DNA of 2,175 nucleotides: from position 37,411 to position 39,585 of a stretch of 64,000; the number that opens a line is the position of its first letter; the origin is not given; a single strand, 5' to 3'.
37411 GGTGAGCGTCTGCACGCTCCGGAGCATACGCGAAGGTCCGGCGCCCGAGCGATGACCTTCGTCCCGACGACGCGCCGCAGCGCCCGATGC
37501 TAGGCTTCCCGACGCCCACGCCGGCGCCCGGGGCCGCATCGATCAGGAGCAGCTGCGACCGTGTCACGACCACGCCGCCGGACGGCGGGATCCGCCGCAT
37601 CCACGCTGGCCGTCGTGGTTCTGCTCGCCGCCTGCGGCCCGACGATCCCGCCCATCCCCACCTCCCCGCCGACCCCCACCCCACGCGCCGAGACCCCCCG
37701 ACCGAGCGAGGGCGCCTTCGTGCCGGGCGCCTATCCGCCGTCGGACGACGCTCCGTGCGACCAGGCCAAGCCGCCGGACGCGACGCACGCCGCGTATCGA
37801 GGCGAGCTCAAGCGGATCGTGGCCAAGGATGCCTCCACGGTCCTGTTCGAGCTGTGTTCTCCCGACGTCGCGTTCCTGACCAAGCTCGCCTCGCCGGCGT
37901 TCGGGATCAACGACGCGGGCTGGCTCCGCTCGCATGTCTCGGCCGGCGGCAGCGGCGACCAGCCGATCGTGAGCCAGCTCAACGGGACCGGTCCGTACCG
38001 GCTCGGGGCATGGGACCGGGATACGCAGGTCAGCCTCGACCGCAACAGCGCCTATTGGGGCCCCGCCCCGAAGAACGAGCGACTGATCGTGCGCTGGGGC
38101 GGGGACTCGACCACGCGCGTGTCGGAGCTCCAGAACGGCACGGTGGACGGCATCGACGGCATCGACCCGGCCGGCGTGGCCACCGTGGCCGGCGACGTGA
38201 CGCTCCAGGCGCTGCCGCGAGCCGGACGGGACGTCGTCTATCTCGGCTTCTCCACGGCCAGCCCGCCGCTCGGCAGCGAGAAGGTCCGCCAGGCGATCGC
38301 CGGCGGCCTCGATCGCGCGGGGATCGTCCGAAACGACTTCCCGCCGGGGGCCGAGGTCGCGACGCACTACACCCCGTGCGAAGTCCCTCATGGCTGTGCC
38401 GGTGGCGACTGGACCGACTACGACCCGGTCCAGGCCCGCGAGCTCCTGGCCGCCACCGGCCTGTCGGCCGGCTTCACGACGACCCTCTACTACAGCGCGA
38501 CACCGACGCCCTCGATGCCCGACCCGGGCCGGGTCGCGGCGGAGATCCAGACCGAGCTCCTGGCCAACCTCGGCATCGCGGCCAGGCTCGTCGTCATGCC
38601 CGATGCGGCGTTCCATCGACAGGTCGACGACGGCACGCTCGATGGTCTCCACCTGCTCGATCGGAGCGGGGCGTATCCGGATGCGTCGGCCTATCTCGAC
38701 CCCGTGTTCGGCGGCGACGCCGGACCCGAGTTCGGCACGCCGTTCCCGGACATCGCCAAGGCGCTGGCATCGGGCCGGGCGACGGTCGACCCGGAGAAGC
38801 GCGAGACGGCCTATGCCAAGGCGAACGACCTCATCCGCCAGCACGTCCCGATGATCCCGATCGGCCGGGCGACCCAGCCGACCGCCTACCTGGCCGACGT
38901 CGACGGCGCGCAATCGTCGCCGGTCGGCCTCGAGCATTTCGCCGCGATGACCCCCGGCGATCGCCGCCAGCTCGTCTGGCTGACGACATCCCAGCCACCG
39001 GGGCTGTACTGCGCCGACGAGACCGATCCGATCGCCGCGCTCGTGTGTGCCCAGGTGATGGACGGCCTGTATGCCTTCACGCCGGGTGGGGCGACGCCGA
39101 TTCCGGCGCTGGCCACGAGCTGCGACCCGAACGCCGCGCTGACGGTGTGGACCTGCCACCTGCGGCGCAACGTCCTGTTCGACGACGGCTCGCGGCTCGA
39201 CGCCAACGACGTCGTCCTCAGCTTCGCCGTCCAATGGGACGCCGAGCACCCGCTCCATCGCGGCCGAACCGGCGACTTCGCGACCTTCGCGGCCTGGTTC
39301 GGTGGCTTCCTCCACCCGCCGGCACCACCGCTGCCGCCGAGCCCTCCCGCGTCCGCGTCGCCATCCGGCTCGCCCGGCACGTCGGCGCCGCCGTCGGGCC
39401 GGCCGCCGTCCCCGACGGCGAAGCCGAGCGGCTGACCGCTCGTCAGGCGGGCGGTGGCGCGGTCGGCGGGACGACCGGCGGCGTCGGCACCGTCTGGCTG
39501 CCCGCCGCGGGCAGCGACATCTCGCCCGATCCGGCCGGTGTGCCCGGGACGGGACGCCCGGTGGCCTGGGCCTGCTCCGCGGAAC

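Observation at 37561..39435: Circularly permuted OppA/DppA-type solute-binding lipoprotein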

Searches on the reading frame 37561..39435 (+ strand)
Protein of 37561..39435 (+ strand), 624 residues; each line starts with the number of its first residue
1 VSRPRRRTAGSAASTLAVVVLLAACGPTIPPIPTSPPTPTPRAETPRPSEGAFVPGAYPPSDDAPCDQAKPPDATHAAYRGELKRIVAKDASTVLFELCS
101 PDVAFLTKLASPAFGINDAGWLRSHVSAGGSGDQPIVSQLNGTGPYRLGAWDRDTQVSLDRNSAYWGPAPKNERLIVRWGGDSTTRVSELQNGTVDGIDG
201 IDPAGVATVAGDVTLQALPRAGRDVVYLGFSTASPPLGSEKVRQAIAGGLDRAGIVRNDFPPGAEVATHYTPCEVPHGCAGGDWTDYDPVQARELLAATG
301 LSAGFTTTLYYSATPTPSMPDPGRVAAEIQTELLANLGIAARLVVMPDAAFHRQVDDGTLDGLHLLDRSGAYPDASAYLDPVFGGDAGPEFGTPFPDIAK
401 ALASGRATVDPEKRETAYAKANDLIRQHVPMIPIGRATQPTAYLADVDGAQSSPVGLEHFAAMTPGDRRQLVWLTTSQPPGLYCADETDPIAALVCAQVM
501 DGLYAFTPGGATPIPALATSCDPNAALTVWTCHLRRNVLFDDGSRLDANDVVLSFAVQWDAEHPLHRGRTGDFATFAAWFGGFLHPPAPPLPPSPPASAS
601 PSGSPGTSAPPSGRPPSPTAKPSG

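Call 3: search_protein_families(library=pfam, proteins=[window:37561-39435:+], max_evalue=1)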
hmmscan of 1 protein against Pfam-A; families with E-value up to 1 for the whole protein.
window:37561-39435:+ (624 aa): 2 families
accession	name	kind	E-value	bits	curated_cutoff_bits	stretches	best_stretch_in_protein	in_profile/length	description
PF00496.27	SBP_bac_5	-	4.5e-56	191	32.4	2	70-386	49-364/368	Bacterial extracellular solute-binding proteins, family 5 Middle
PF22835.1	TEX13B-like_middle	-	0.033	14.9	27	1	279-318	15-54/110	Testis-expressed protein 13B-like, middle domain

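Call 6: find_homologous_proteins(query=window:37561-39435:+, max_evalue=0.00001)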
Query window:37561-39435:+ (624 aa): 700 proteins with E <= 0.00001 among 8000 candidates; the best 120 are listed.
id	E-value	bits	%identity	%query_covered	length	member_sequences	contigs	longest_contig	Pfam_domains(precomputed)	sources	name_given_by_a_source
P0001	0.0e+0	1382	100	97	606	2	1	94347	PF00496.28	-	-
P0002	0.0e+0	1181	84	100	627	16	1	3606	PF00496.28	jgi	jgi:ABC-type transport system substrate-binding protein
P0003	0.0e+0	1181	84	100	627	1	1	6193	PF00496.28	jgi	jgi:ABC-type transport system substrate-binding protein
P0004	0.0e+0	1177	85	94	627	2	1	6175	PF00496.28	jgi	jgi:ABC-type transport system substrate-binding protein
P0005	0.0e+0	1169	85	94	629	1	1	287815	PF00496.28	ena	-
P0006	0.0e+0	1139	81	100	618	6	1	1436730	PF00496.28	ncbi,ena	-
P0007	0.0e+0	1137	82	94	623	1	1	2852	PF00496.28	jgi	jgi:ABC-type transport system substrate-binding protein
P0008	0.0e+0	1104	78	100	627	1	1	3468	PF00496.28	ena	-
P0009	0.0e+0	1103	81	92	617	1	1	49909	PF00496.28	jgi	jgi:ABC-type transport system substrate-binding protein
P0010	0.0e+0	1077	84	90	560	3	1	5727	PF00496.28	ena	-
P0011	0.0e+0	1042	77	94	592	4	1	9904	PF00496.28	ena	-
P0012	6.1e-286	968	74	92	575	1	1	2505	PF00496.28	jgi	jgi:peptide/nickel transport system substrate-binding protein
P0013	5.4e-277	939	73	92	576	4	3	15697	PF00496.28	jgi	jgi:peptide/nickel transport system substrate-binding protein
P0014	3.8e-275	933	71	94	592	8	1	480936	PF00496.28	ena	-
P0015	1.2e-245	835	65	92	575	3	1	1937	PF00496.28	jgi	jgi:ABC-type dipeptide transport system, periplasmic component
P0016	7.6e-245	833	66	94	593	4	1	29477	PF00496.28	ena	-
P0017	1.4e-241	822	63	93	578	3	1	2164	PF00496.28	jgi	jgi:ABC-type transport system substrate-binding protein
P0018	6.5e-241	820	65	91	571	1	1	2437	PF00496.28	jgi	jgi:peptide/nickel transport system substrate-binding protein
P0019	2.6e-240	818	67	89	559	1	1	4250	PF00496.28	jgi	jgi:peptide/nickel transport system substrate-binding protein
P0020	3.1e-237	808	63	92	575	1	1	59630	PF00496.28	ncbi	-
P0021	2.2e-236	805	61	94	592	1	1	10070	PF00496.28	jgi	jgi:peptide/nickel transport system substrate-binding protein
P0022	3.2e-236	804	65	91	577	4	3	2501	PF00496.28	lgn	-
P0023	5.4e-236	803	62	92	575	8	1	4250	PF00496.28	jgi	-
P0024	2.4e-234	798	61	95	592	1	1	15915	PF00496.28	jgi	jgi:peptide/nickel transport system substrate-binding protein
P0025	2.3e-233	795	60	95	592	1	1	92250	PF00496.28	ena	-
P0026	9.0e-233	793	63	91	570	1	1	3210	PF00496.28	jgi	jgi:peptide/nickel transport system substrate-binding protein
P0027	8.6e-231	786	61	94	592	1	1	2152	PF00496.28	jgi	jgi:peptide/nickel transport system substrate-binding protein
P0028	1.4e-229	782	59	94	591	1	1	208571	PF00496.28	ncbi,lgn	-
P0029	2.9e-228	778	60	94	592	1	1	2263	PF00496.28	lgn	-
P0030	4.2e-228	777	60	95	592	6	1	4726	PF00496.28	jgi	jgi:ABC-type transport system substrate-binding protein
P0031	6.1e-228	777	60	93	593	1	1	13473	PF00496.28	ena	-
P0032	2.0e-227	775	59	93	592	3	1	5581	PF00496.28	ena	-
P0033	8.4e-227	773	73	75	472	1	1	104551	PF00496.28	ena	-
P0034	1.8e-226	772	60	94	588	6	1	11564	PF00496.28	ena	-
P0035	3.2e-226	771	59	94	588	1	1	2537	PF00496.28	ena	-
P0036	4.6e-226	771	60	92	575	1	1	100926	PF00496.28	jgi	jgi:peptide/nickel transport system substrate-binding protein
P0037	5.1e-226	771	59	95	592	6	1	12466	PF00496.28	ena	-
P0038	2.4e-225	768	60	92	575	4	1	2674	PF00496.28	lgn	-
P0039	3.1e-225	768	60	90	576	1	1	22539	PF00496.28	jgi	jgi:peptide/nickel transport system substrate-binding protein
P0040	4.7e-224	764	59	94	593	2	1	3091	PF00496.28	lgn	-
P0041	1.4e-223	762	59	94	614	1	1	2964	PF00496.28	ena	-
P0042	1.7e-223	762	60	92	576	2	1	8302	PF00496.28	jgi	jgi:ABC-type transport system substrate-binding protein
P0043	2.2e-223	762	60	91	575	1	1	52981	PF00496.28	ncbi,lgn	-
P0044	2.6e-223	762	60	92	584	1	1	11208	PF00496.28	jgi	jgi:ABC-type transport system substrate-binding protein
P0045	6.8e-223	760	59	93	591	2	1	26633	PF00496.28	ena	-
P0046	9.4e-223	760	59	94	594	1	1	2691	PF00496.28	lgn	-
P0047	1.4e-222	759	60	91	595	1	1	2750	PF00496.28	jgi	-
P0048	4.2e-222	758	58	94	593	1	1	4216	PF00496.28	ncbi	ncbi:MAG: ABC transporter substrate-binding protein [Chloroflexota bacterium]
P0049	4.4e-222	758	59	94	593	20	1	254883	PF00496.28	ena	-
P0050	6.0e-222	757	60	91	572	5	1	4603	PF00496.28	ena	-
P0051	7.7e-222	757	60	94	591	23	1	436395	PF00496.28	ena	-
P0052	1.9e-221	755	58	94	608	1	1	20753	PF00496.28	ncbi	-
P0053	1.2e-220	753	58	94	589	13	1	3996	PF00496.28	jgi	jgi:ABC-type transport system substrate-binding protein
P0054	1.9e-220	752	73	75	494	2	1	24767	PF00496.28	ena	-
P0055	8.7e-220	750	58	94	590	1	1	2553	PF00496.28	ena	-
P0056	1.1e-219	750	58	94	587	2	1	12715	PF00496.28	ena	-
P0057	3.7e-219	748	59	91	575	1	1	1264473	PF00496.28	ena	-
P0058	2.7e-218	745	60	92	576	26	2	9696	PF00496.28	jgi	jgi:peptide/nickel transport system substrate-binding protein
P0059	3.6e-218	745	59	94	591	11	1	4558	PF00496.28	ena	-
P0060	6.7e-218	744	62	86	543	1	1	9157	PF00496.28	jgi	-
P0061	1.2e-217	743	62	85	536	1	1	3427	PF00496.28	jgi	jgi:ABC-type transport system substrate-binding protein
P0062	1.5e-217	743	57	94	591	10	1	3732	PF00496.28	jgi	-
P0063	1.6e-217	742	57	94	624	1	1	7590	PF00496.28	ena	-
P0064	1.7e-217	742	59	92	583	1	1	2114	PF00496.28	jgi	-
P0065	3.1e-217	741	60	91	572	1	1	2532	PF00496.28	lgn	-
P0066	3.9e-217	741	60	92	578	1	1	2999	PF00496.28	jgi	-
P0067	4.0e-217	741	58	93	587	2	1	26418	PF00496.28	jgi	-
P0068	1.0e-216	740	59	94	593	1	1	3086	PF00496.28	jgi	jgi:peptide/nickel transport system substrate-binding protein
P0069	1.3e-216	739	58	94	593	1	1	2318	PF00496.28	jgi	jgi:peptide/nickel transport system substrate-binding protein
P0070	1.4e-216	739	58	94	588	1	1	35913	PF00496.28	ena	-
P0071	1.5e-216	739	58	94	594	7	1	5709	PF00496.28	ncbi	-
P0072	2.8e-216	738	58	94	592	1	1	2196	PF00496.28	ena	-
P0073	4.5e-216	738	58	94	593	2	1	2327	PF00496.28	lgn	-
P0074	5.0e-216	738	57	95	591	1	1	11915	PF00496.28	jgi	jgi:peptide/nickel transport system substrate-binding protein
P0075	5.8e-216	737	60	91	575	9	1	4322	PF00496.28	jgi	jgi:peptide/nickel transport system substrate-binding protein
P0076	7.9e-216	737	57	94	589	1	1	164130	PF00496.28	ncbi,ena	-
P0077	1.8e-215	736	57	94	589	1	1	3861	PF00496.28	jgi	jgi:ABC-type transport system substrate-binding protein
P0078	1.7e-214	732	60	87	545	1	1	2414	PF00496.28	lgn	-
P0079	7.7e-214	730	57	94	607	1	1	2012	PF00496.28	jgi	-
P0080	1.3e-213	730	58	92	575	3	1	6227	PF00496.28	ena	-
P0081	2.6e-213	729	60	87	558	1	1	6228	PF00496.28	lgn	-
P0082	5.5e-213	727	56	95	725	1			PF00496.28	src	-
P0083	6.6e-213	727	59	91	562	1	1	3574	PF00496.28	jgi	jgi:peptide/nickel transport system substrate-binding protein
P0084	2.7e-211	722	57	92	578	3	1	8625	PF00496.28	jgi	jgi:ABC-type transport system substrate-binding protein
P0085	1.4e-210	720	58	92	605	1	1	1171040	PF00496.28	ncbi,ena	-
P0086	1.5e-210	719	56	94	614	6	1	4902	PF00496.28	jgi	jgi:peptide/nickel transport system substrate-binding protein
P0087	1.8e-210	719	56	92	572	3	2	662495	PF00496.28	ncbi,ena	-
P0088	2.3e-210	719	56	91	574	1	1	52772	PF00496.28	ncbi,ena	-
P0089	2.4e-210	719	57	94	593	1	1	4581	PF00496.28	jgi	jgi:peptide/nickel transport system substrate-binding protein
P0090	8.0e-210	717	56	92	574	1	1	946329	PF00496.28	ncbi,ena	-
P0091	1.1e-209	717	56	94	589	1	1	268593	PF00496.28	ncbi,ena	-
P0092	1.3e-209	716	59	85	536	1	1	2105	PF00496.28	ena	-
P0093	1.5e-209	716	60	86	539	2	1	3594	PF00496.28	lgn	-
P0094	3.5e-209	715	58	91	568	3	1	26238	PF00496.28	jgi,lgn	-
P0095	5.7e-209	714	55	94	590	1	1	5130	PF00496.28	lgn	-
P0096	6.2e-209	714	56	94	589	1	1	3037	PF00496.28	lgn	-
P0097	1.0e-208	713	56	90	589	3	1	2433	PF00496.28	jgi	jgi:peptide/nickel transport system substrate-binding protein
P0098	1.1e-208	713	54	98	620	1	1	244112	PF00496.28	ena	-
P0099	6.8e-208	711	58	86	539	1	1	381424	PF00496.28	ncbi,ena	-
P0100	9.2e-208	710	56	94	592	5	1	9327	PF00496.28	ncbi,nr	ncbi:MAG: peptide/nickel transport system substrate-binding protein [Chloroflexota bacterium]|nr:pep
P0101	1.6e-207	709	55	94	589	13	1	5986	PF00496.28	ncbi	ncbi:MAG: ABC transporter substrate-binding protein [Chloroflexota bacterium]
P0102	2.6e-207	709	56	93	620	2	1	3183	PF00496.28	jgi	jgi:peptide/nickel transport system substrate-binding protein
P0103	5.6e-207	708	56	91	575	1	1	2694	PF00496.28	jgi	-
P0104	1.9e-206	706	57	91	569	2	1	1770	PF00496.28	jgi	jgi:ABC-type transport system substrate-binding protein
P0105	3.6e-206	705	56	92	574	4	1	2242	PF00496.28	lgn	-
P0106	6.6e-206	704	57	88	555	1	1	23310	PF00496.28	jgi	jgi:peptide/nickel transport system substrate-binding protein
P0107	7.1e-206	704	56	94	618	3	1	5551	PF00496.28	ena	-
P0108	2.0e-205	702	55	93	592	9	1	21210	PF00496.28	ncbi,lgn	-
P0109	1.1e-204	700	55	94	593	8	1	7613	PF00496.28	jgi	jgi:peptide/nickel transport system substrate-binding protein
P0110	8.3e-204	697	57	87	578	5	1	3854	PF00496.28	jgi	jgi:ABC-type transport system substrate-binding protein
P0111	9.8e-204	697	55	95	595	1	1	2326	PF00496.28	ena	-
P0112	1.6e-203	696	54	94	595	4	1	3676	PF00496.28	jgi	-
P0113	3.2e-203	695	59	88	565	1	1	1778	PF00496.28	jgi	jgi:ABC-type transport system substrate-binding protein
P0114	1.3e-202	693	55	91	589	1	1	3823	PF00496.28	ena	-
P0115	1.8e-201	689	58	85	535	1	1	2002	PF00496.28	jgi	jgi:ABC-type transport system substrate-binding protein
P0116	2.0e-200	686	55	92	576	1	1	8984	PF00496.28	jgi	jgi:peptide/nickel transport system substrate-binding protein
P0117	7.7e-200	684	54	94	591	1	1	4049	PF00496.28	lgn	-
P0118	8.5e-200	684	55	94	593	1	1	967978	PF00496.28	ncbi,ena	-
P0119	9.7e-200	684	55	91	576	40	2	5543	PF00496.28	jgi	-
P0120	1.1e-199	684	53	94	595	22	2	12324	PF00496.28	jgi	-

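Call 7: search_solved_structures(query=window:37561-39435:+, max_evalue=0.001, show_alignments=2)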
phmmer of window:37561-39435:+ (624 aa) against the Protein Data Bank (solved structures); distinct sequences matched with E-value up to 0.001: 61 (the best 60 are shown).
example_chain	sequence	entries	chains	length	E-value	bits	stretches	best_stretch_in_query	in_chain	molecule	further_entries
5f1q_A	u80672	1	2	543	3.1e-36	128.5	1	84-462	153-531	Periplasmic dipeptide transport protein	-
3tpa_A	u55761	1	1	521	1.5e-34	122.9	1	83-460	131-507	Heme-binding protein A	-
8z1z_F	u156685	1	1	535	1.8e-33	119.4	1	87-461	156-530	Dipeptide-binding protein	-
8z1y_F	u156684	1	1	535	3.4e-33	118.5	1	87-461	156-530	Dipeptide-binding protein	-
1dpp_A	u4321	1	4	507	3.7e-33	118.4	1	87-461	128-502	DIPEPTIDE BINDING PROTEIN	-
1dpe_A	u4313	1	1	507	1.1e-32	116.9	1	87-461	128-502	DIPEPTIDE-BINDING PROTEIN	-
3m8u_A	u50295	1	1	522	1.2e-28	103.4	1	82-459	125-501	Heme-binding protein A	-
1uqw_A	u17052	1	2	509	3.5e-24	88.7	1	75-437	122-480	PUTATIVE BINDING PROTEIN YLIB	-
6hlx_A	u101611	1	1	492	1.3e-21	80.2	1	76-432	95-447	AgaA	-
6ofq_A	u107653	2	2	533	3.9e-21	78.7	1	83-460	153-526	Heme-binding protein A / AI-2 binding protein A | Heme-binding protein A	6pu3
5u4o_A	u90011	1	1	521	1.8e-18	69.9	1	136-456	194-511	ABC transporter substrate-binding protein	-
8upi_A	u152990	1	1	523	3.3e-18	69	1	80-452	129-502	Peptide ABC transporter substrate-binding protein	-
4qfk_H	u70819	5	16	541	3.1e-16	62.5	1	83-457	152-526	ABC transporter periplasmic peptide-binding protein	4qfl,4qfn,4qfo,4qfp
7kz8_A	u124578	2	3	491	3.5e-15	59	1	87-434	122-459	Peptide/nickel transport system substrate-binding protein AapF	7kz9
5yyb_A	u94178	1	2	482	7.6e-14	54.6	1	136-443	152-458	Putative ABC transporter periplasmic binding protein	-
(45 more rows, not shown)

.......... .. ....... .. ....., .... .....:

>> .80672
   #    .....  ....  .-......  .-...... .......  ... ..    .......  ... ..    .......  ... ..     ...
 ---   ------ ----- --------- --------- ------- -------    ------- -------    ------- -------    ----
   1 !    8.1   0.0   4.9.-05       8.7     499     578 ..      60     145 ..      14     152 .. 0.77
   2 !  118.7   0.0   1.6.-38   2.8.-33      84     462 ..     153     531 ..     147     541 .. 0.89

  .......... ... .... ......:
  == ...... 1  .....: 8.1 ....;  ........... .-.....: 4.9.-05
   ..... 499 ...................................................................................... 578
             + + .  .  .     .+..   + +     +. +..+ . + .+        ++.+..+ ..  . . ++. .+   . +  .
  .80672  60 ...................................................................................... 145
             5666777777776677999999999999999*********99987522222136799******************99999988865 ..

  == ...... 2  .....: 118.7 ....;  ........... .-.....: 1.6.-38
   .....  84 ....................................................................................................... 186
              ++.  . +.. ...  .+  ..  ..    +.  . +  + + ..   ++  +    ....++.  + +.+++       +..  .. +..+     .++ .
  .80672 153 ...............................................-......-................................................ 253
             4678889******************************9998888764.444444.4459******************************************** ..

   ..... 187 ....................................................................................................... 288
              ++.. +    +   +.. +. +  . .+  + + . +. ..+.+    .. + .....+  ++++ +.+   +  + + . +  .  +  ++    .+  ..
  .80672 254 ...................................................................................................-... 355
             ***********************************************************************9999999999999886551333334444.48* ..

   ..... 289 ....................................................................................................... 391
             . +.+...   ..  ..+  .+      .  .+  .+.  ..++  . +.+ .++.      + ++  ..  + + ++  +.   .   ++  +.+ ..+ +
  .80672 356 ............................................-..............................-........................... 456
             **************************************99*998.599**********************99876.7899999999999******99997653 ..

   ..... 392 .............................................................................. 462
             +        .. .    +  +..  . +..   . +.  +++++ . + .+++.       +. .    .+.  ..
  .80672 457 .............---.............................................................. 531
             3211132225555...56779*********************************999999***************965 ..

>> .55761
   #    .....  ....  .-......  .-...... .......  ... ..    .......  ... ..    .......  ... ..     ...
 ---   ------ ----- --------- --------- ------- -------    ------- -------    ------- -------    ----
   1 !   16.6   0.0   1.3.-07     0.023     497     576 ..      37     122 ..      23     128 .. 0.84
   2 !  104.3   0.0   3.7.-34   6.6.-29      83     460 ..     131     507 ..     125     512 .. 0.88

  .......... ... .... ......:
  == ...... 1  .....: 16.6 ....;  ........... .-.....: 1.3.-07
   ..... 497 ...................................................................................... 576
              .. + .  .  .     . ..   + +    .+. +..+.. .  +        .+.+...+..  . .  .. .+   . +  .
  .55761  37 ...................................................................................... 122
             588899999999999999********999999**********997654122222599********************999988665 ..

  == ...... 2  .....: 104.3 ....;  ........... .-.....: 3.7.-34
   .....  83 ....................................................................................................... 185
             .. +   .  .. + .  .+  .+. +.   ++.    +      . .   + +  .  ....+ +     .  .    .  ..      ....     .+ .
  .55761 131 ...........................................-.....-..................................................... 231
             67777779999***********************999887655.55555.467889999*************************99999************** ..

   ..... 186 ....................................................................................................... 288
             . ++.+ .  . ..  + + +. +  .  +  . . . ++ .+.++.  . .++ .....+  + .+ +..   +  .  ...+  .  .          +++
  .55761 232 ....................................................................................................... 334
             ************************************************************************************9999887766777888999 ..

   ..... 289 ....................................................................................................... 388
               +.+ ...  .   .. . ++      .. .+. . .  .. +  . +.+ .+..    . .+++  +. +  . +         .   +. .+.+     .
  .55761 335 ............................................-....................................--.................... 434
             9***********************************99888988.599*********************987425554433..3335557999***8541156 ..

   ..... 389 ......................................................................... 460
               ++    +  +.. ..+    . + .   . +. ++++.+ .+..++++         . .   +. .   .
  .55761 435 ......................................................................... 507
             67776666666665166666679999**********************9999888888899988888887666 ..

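Call 11: search_protein_families(library=ncbifam, proteins=[window:37561-39435:+], max_evalue=0.001)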
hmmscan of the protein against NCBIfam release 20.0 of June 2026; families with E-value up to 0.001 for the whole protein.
window:37561-39435:+ (624 aa): 9 families
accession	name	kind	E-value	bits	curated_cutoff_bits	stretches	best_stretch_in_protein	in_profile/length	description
NF043070.1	DppA_dipep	equivalog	1.5e-34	119.5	1005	1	85-461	154-530/535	dipeptide ABC transporter periplasmic-binding protein DppA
NF011689.0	PRK15109.1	equivalog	6.6e-34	117.5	560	1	82-464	156-537/547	ABC transporter substrate-binding protein SapA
NF011942.0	PRK15413.1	equivalog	1.5e-24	86.6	594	1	83-434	132-480/512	glutathione ABC transporter substrate-binding protein GsiB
NF045468.1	Opp5A_nikA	equivalog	2.9e-18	65.6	600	1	93-301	123-318/488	nickel ABC transporter substrate-binding protein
TIGR02294.1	nickel_nikA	equivalog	2.1e-16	59.5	393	1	83-304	109-330/501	nickel ABC transporter substrate-binding protein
NF047575.1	opine_bind_CntA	exception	8.5e-11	41.1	800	1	137-301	187-360/535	staphylopine-dependent metal ABC transporter substrate-binding lipoprotein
NF045467.1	Opp4A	equivalog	1.2e-10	40.3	650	1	141-300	208-379/556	oligopeptide ABC transporter substrate-binding protein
TIGR04028.1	SBP_KPN_01854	hypoth_equivalog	2.5e-08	33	468.5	1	496-556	27-88/509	TIGR04028 family ABC transporter substrate-binding protein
NF011684.0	PRK15104.1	equivalog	6.3e-06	25.2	947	0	495-557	65-125/543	oligopeptide ABC transporter substrate-binding protein OppA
